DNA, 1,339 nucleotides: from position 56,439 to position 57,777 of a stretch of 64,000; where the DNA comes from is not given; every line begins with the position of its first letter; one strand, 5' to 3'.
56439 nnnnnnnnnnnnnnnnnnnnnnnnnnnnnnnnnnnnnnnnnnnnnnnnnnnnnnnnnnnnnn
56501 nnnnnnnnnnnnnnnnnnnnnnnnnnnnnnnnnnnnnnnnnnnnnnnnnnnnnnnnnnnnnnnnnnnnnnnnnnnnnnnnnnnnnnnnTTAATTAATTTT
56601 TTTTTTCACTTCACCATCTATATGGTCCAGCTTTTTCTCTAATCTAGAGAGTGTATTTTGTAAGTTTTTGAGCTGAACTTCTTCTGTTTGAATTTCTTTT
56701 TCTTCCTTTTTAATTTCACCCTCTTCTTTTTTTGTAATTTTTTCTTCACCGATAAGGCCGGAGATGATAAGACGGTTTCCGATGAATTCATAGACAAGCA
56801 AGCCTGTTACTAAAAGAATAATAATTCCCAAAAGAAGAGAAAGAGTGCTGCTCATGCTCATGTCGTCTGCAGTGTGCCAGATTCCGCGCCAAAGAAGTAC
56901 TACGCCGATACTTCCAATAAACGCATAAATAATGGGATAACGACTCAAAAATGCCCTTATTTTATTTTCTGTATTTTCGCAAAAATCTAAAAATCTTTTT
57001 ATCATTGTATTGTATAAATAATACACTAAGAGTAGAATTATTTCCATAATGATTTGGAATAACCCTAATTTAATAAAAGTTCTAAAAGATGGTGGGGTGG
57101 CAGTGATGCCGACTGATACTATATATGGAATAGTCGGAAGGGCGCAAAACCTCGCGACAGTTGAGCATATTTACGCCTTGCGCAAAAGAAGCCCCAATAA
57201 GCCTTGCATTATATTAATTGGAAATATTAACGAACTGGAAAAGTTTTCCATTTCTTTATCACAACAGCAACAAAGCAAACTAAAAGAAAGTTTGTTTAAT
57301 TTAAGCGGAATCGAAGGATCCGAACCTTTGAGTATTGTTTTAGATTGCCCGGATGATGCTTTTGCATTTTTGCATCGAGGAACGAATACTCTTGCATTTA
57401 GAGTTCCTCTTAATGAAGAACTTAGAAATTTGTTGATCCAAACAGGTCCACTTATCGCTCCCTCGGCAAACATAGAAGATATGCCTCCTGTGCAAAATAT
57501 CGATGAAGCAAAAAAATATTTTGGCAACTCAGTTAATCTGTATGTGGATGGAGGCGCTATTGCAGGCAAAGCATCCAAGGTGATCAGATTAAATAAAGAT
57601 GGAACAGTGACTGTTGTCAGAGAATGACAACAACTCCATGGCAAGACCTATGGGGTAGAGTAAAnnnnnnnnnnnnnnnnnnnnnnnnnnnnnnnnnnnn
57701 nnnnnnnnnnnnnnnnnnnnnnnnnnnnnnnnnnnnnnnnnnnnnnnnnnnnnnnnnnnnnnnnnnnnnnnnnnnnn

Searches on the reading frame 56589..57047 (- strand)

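Call 122: search_protein_families(library=pfam, proteins=[window:56589-57047:-], max_evalue=0.001)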
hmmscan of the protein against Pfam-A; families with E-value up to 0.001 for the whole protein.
window:56589-57047:- (152 aa): 1 family
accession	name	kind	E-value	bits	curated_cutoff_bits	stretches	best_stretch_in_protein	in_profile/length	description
PF15993.10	Fuseless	-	0.00053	19.9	25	0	8-74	218-280/298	Fuseless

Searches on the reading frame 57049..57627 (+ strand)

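Call 122: search_protein_families(library=pfam, proteins=[window:57049-57627:+], max_evalue=0.001)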
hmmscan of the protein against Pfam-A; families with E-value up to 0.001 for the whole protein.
window:57049-57627:+ (192 aa): 1 family
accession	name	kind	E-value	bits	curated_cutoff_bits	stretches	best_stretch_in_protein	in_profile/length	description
PF01300.24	Sua5_yciO_yrdC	-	4.6e-35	121.1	25.1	1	10-192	1-177/178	Telomere recombination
